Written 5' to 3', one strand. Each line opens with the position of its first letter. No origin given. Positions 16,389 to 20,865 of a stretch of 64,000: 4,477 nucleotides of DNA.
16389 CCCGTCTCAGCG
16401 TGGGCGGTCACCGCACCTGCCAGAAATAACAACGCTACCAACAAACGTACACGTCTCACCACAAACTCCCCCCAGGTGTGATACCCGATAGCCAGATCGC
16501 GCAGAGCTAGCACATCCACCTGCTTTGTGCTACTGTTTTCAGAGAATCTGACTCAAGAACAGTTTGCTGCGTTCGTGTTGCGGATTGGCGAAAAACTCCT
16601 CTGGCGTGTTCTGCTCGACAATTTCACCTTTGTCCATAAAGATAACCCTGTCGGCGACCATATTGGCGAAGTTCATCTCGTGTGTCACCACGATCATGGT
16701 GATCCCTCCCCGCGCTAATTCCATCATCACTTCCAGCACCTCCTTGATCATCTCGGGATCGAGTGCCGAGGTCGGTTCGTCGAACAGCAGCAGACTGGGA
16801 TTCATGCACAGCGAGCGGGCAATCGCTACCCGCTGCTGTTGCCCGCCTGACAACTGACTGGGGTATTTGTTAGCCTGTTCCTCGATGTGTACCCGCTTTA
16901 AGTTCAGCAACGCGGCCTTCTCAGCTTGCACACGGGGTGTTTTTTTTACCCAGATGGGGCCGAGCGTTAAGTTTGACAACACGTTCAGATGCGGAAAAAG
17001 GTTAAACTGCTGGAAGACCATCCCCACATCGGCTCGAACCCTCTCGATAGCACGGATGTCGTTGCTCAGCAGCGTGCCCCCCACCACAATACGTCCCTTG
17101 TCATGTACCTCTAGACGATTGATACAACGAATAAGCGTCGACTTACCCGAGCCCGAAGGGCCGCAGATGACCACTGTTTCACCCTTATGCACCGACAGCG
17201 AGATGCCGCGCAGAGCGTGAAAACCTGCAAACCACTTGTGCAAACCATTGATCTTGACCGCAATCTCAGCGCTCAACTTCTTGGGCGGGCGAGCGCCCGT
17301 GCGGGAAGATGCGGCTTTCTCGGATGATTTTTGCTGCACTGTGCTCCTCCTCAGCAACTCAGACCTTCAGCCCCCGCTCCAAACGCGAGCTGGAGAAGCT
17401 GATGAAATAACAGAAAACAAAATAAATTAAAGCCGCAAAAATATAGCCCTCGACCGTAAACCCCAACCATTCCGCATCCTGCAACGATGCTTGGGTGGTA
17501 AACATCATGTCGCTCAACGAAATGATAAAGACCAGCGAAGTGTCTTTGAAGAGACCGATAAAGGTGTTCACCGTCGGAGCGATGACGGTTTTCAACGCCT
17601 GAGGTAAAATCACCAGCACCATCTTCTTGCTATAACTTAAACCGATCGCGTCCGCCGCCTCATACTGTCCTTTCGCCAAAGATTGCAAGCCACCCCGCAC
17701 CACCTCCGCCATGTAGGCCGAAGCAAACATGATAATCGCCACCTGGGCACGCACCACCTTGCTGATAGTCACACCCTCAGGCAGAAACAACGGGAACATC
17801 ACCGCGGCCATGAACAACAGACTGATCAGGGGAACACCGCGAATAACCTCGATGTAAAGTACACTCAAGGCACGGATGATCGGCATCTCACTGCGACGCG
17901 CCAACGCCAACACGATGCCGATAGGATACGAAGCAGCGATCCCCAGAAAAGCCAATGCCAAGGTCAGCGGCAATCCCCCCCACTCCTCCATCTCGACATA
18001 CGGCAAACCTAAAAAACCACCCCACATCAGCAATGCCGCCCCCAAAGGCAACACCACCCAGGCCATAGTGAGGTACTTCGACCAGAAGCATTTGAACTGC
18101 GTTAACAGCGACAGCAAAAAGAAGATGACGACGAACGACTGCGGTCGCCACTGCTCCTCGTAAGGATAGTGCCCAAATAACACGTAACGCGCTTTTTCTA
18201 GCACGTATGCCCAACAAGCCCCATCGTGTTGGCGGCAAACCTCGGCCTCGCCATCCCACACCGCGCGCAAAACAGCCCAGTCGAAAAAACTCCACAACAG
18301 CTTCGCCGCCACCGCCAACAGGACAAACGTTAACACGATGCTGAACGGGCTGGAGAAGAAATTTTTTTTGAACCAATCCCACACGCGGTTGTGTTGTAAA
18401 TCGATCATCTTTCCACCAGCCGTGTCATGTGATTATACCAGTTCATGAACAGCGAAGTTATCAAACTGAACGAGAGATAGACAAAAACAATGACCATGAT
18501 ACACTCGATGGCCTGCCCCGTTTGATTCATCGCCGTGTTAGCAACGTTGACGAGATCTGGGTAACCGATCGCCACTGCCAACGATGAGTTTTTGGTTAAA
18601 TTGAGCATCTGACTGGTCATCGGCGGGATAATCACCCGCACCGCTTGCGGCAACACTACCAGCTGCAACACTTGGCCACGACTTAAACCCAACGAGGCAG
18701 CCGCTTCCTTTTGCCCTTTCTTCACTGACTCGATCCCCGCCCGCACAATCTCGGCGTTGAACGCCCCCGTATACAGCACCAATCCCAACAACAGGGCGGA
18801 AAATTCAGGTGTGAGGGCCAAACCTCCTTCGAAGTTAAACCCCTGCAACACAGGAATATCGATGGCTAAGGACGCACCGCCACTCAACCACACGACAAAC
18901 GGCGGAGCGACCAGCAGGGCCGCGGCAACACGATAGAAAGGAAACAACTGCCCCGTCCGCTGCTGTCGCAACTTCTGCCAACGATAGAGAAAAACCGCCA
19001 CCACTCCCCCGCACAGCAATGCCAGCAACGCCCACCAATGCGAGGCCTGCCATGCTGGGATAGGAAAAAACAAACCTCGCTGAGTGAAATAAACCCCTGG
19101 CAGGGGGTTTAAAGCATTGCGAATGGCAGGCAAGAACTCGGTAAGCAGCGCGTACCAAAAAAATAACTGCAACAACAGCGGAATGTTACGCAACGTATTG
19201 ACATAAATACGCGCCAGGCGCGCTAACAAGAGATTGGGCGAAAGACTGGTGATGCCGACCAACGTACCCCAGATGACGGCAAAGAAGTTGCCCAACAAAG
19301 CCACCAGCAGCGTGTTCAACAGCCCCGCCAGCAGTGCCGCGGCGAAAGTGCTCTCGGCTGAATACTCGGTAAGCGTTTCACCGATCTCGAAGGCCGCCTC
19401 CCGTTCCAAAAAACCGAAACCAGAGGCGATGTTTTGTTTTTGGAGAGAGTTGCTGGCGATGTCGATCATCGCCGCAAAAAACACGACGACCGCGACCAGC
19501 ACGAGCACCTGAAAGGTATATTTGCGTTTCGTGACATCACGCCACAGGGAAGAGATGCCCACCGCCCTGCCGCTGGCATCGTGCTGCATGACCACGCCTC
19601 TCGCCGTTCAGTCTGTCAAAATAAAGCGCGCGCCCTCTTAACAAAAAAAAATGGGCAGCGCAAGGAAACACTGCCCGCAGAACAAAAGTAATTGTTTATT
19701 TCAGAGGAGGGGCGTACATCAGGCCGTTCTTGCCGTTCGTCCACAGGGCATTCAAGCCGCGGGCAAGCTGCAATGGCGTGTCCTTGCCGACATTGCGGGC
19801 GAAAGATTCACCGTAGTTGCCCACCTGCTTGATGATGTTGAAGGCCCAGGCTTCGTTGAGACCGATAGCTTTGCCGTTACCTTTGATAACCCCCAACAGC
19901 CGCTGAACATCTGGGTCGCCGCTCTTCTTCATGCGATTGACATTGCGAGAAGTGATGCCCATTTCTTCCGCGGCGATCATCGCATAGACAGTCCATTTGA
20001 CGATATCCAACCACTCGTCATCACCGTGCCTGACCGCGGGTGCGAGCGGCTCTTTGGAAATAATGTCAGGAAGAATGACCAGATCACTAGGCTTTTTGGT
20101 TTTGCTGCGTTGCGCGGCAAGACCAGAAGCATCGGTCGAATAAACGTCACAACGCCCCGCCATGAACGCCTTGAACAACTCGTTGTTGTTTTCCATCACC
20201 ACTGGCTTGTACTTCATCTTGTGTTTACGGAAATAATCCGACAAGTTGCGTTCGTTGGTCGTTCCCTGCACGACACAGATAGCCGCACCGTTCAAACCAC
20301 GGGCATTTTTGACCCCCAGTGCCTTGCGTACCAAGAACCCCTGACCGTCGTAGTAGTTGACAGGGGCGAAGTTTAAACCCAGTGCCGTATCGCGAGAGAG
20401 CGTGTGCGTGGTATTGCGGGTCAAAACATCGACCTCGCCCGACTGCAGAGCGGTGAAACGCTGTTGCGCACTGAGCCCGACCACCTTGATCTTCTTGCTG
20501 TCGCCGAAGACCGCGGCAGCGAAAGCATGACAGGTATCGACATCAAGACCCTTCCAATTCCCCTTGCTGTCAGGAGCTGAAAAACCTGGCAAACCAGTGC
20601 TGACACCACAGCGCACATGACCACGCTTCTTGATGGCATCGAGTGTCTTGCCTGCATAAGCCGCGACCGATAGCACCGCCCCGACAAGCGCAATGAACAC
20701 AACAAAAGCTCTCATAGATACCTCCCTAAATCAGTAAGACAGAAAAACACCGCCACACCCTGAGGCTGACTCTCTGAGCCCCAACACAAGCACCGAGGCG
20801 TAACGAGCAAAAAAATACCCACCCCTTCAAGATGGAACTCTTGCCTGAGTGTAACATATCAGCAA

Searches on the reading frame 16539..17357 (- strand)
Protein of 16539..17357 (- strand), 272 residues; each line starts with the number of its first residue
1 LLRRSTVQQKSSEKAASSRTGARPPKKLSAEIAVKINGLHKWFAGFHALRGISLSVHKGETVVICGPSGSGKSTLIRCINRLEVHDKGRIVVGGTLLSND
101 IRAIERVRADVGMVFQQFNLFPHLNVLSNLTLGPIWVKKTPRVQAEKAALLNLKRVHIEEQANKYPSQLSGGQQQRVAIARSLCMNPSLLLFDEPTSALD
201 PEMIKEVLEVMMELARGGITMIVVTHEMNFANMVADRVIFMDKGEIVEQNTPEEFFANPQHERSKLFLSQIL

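Call 65: search_protein_families(library=pfam, proteins=[window:16539-17357:-], max_evalue=0.0001)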
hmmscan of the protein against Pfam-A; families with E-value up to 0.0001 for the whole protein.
window:16539-17357:- (272 aa): 6 families
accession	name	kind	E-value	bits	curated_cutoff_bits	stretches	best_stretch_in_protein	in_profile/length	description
PF00005.33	ABC_tran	-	7.7e-36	124.2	25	1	49-197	1-137/137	ABC transporter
PF13304.12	AAA_21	-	1.3e-15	58.7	27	1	100-229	171-301/304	AAA domain, putative AbiEii toxin, Type IV TA system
PF02463.25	SMC_N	-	2.4e-08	34.1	40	1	51-238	17-208/220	RecF/RecN/SMC N terminal domain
PF09818.15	ABC_ATPase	-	7.9e-06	25.5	23.2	0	169-244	158-249/283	P-loop domain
PF13191.12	AAA_16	-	7e-05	23.8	32.6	1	56-104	19-73/167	AAA ATPase domain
PF13555.12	AAA_29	-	8.1e-05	22.7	27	0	53-79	16-42/61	P-loop containing region of AAA domain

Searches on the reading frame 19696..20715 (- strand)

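Call 65: search_protein_families(library=pfam, proteins=[window:19696-20715:-], max_evalue=0.0001)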
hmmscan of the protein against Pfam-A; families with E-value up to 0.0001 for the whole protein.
window:19696-20715:- (339 aa): 2 families
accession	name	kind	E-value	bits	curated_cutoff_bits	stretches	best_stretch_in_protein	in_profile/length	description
PF00497.25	SBP_bac_3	-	6.7e-15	55.5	26.4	1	34-252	1-122/132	Bacterial extracellular solute-binding proteins, family 3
PF09084.16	NMT1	-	8.8e-05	22.9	20.5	0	125-193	75-145/216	NMT1/THI5 like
